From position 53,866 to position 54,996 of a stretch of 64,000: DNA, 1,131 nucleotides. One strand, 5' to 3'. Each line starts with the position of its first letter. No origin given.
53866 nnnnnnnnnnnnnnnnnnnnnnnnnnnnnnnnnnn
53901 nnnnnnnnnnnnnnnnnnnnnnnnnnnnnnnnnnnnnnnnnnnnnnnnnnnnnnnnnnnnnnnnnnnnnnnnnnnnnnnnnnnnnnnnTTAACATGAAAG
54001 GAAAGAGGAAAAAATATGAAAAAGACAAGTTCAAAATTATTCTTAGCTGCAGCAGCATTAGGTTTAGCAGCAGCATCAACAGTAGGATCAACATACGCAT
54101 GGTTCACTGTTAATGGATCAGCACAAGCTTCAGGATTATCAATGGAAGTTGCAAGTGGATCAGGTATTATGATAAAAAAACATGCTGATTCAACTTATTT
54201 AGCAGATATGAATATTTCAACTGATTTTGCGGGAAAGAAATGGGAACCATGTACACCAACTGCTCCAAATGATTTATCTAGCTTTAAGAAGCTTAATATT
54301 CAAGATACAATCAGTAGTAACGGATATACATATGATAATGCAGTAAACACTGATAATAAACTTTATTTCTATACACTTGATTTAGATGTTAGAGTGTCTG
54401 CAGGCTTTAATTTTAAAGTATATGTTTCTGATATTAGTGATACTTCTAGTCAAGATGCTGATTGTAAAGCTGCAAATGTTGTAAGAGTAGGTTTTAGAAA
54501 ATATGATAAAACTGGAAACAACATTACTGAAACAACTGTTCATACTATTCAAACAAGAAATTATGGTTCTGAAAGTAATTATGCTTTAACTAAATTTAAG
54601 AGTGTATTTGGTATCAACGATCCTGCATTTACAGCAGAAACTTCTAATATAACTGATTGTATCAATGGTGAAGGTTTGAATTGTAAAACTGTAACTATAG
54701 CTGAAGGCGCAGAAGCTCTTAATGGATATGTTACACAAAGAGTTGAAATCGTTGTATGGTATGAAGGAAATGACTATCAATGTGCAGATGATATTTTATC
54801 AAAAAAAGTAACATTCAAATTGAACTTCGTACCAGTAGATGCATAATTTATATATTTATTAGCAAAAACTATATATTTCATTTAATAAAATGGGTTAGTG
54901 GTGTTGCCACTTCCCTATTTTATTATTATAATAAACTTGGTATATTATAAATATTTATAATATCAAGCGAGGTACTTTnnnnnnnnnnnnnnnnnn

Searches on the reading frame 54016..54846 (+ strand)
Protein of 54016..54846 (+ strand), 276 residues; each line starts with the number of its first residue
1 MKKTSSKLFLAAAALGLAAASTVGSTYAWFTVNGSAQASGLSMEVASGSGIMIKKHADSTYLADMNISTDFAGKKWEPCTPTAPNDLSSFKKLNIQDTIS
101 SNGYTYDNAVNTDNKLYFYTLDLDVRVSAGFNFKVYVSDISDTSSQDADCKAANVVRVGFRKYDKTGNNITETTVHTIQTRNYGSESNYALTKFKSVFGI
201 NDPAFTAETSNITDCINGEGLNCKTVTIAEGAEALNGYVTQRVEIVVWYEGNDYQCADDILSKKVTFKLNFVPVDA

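Call 8: search_protein_families(library=pfam, proteins=[window:54016-54846:+], max_evalue=0.01)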
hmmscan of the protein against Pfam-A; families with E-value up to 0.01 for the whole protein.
window:54016-54846:+ (276 aa): 0 families

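Call 10: search_protein_families(library=ncbifam, proteins=[window:54016-54846:+], max_evalue=0.01)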
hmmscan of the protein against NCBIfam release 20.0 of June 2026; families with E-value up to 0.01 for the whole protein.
window:54016-54846:+ (276 aa): 0 families

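Call 43: search_protein_families(library=ncbifam, alignment_id=A2, max_evalue=0.1)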
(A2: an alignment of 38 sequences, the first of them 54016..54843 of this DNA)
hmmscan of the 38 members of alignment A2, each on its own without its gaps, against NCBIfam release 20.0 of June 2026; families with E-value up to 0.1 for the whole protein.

A. member 1, window:54016-54843:+ (276 aa): 0 families

B. families by the number of members that match (of 38 scanned): 4 families
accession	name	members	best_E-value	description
TIGR04088.1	cognate_SipW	5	2.2e-05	SipW-dependent-type signal peptide-containing protein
NF009374.0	PRK12737.1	1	0.02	tagatose-bisphosphate aldolase subunit GatY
NF033207.2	midcut_by_XrtH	1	0.04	midcut-by-XrtH protein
TIGR00056.1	TIGR00056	1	0.081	MlaE family lipid ABC transporter permease subunit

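Call 44: search_protein_families(library=pfam, alignment_id=A2, max_evalue=0.1)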
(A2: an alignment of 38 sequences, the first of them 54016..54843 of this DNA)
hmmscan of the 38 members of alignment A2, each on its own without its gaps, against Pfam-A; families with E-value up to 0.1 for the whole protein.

A. member 1, window:54016-54843:+ (276 aa): 0 families

B. families by the number of members that match (of 38 scanned): 16 families
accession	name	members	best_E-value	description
PF24114.1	DUF7388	2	6.5e-05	Family of unknown function (DUF7388)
PF14936.11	p53-inducible11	2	0.0033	Tumour protein p53-inducible protein 11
PF12389.13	Peptidase_M73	2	0.04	Camelysin metallo-endopeptidase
PF16386.10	DUF4995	1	0.012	Domain of unknown function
PF22072.2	FAP42_B3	1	0.018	FAP42 domain B3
PF19127.6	Choline_bind_3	1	0.02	Choline-binding repeat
PF17829.7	GH115_C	1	0.023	Glycosyl hydrolase family 115 C-terminal domain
PF15014.12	CLN5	1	0.032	Ceroid-lipofuscinosis neuronal protein 5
PF22095.1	BT_3535-like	1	0.037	BT_3535-like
PF10958.13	DUF2759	1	0.047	Protein of unknown function (DUF2759)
PF16339.10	DUF4969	1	0.049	Domain of unknown function (DUF4969)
PF10907.13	DUF2749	1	0.055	Protein of unknown function (DUF2749)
PF00041.27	fn3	1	0.056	Fibronectin type III domain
PF03656.18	Pam16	1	0.069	Pam16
PF01757.29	Acyl_transf_3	1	0.073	Acyltransferase domain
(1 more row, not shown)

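Call 94: search_protein_families(library=padloc, proteins=[window:54016-54846:+], max_evalue=0.01)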
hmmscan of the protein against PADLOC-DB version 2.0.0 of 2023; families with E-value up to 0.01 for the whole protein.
window:54016-54846:+ (276 aa): 0 families
